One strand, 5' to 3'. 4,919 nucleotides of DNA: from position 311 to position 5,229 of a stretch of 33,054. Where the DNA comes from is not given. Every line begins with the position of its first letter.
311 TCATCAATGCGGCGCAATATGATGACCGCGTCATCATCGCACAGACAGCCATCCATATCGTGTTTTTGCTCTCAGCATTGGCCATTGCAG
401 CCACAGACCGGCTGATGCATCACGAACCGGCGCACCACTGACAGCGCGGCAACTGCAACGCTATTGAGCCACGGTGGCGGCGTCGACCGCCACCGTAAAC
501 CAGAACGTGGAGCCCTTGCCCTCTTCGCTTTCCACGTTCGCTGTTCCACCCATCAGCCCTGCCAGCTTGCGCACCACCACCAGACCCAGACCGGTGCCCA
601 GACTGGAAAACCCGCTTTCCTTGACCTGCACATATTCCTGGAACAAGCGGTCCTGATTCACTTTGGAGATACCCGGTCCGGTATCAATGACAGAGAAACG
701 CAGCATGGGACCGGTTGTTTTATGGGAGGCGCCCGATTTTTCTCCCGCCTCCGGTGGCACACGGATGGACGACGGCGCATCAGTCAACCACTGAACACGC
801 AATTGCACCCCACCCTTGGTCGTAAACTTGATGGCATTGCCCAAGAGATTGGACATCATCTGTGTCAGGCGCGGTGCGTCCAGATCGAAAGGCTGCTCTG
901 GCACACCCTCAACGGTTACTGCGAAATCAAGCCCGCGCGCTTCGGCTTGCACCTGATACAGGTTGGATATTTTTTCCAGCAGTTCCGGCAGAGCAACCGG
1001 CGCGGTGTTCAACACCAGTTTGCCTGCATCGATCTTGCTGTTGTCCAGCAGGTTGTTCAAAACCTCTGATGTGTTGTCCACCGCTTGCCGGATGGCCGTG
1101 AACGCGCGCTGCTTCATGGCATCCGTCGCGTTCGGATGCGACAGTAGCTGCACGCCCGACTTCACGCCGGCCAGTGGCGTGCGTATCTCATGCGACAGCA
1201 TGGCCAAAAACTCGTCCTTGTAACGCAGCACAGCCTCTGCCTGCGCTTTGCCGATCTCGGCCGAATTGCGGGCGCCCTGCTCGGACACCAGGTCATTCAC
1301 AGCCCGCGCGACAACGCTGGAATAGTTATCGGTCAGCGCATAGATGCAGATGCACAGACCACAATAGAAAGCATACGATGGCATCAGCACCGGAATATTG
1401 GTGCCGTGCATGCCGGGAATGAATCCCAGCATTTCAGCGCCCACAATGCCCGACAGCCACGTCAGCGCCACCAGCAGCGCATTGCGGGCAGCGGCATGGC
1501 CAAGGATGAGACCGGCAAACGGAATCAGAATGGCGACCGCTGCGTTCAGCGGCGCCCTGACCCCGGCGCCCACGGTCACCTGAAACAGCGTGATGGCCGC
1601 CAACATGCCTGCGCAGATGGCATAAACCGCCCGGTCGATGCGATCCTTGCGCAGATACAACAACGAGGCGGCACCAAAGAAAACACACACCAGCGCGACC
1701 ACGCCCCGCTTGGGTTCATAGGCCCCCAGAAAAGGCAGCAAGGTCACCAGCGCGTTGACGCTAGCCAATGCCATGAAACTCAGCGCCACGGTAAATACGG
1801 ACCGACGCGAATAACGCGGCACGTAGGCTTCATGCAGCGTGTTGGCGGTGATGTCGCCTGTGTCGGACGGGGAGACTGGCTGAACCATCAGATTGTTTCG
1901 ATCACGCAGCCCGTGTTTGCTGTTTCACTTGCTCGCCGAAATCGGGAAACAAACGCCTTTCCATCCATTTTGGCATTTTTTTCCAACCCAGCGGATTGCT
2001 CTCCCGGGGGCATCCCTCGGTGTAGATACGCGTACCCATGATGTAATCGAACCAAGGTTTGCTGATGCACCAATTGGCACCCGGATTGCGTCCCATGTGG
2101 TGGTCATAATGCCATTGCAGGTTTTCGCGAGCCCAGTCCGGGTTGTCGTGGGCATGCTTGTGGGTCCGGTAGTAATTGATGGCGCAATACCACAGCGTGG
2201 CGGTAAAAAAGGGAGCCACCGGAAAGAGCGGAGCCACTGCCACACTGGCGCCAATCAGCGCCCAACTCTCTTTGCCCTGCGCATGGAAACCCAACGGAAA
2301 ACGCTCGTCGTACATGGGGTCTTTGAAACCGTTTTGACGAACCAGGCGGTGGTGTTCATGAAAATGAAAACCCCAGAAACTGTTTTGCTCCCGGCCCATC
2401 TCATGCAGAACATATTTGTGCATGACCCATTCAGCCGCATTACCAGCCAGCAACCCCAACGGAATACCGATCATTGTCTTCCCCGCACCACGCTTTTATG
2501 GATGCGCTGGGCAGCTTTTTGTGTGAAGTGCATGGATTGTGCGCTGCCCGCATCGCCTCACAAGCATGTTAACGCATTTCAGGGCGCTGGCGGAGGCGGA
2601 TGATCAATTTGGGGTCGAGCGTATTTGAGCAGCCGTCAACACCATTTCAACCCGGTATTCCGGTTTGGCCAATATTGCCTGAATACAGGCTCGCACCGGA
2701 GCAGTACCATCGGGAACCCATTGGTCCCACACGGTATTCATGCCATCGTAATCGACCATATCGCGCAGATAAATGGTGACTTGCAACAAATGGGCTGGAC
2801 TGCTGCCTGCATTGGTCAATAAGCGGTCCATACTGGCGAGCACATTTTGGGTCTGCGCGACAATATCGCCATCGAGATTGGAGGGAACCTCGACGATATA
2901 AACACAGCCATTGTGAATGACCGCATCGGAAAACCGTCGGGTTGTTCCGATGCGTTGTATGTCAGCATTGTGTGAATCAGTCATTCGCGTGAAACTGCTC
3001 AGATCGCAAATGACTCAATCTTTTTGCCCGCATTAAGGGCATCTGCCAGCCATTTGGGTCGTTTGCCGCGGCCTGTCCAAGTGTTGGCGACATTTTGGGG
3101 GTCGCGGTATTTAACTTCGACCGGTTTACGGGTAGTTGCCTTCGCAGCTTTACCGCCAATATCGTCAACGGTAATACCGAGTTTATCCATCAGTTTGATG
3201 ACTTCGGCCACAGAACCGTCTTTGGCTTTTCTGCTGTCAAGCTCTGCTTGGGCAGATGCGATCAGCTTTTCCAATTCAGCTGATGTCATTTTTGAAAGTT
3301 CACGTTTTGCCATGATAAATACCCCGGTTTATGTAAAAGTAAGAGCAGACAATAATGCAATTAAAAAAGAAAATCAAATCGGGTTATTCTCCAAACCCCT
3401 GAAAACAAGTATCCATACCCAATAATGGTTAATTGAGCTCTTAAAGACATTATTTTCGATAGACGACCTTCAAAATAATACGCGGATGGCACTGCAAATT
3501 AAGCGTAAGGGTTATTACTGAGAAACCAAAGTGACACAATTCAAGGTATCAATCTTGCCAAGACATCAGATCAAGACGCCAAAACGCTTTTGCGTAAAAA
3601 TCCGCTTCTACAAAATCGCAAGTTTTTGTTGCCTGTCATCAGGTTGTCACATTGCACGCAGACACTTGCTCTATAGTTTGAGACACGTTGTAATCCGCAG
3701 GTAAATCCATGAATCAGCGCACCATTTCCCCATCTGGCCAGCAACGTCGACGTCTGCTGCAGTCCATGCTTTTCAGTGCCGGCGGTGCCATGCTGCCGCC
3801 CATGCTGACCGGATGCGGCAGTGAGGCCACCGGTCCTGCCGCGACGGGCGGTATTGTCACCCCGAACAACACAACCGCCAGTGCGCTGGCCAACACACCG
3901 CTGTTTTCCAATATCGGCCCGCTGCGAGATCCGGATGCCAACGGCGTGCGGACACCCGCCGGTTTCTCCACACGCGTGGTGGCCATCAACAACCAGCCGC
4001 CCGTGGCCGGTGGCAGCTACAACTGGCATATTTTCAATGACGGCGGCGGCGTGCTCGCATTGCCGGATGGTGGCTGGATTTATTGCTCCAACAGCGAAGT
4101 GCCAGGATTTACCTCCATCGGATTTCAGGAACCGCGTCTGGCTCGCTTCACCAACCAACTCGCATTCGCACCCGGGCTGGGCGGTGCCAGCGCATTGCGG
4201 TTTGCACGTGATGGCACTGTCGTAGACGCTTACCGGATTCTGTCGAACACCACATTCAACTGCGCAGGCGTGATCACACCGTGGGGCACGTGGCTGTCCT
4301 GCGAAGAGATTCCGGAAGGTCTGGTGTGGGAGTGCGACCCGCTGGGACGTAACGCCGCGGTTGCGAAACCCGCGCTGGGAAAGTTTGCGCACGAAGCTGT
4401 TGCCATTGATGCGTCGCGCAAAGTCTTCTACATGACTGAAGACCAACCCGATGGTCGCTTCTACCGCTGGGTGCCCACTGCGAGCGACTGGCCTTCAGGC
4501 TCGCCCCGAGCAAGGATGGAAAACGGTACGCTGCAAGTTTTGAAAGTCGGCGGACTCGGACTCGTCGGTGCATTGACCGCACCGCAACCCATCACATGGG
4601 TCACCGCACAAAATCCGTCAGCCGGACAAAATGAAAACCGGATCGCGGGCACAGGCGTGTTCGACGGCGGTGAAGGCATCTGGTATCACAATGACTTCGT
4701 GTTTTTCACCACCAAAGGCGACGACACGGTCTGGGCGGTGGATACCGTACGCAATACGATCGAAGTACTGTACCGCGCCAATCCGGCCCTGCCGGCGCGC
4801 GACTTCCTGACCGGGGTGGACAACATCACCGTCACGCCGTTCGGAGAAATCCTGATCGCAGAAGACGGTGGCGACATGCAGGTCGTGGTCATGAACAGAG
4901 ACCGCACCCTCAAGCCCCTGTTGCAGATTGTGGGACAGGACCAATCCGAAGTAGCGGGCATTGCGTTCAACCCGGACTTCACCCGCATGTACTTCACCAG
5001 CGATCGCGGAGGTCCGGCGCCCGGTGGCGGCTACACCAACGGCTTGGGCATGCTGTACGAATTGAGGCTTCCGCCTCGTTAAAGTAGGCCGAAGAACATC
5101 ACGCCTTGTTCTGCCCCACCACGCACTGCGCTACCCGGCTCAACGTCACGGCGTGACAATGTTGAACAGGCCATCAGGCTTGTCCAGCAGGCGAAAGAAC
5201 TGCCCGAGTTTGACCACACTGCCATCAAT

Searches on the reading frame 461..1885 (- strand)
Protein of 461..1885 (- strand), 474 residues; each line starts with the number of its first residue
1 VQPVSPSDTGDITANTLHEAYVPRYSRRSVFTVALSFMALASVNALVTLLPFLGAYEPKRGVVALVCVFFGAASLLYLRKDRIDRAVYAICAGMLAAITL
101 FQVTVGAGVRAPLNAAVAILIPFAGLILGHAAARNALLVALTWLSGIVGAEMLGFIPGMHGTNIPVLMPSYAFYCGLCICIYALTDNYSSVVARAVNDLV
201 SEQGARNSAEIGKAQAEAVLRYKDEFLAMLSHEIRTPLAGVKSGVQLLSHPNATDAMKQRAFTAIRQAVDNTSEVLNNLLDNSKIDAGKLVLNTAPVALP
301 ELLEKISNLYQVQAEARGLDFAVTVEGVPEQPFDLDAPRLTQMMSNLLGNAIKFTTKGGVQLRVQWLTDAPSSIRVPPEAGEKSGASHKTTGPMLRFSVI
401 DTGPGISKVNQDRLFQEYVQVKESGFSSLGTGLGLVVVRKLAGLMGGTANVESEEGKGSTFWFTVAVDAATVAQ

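Call 22: search_protein_families(library=pfam, proteins=[window:461-1885:-], max_evalue=0.0001)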
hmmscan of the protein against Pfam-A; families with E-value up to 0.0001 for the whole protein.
window:461-1885:- (474 aa): 2 families
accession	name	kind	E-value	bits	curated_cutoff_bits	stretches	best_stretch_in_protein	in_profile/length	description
PF02518.31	HATPase_c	-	9.4e-23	81.2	26.4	1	336-466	2-108/111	Histidine kinase-, DNA gyrase B-, and HSP90-like ATPase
PF00512.31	HisKA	-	1.5e-13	51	26.9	1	223-288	2-66/66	His Kinase A (phospho-acceptor) domain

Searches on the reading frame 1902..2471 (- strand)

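Call 22: search_protein_families(library=pfam, proteins=[window:1902-2471:-], max_evalue=0.0001)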
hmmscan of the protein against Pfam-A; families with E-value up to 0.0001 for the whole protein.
window:1902-2471:- (189 aa): 1 family
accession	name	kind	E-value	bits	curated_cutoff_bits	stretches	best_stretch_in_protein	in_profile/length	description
PF04116.19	FA_hydroxylase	-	1.2e-05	26.1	31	1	5-147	3-132/132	Fatty acid hydroxylase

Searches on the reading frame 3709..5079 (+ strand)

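Call 22: search_protein_families(library=pfam, proteins=[window:3709-5079:+], max_evalue=0.0001)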
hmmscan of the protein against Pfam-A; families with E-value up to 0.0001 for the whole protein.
window:3709-5079:+ (457 aa): 1 family
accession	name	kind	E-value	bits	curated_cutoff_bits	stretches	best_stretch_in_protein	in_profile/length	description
PF05787.19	PhoX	-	2.9e-29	103.1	24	2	204-334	214-362/515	Alkaline phosphatase PhoX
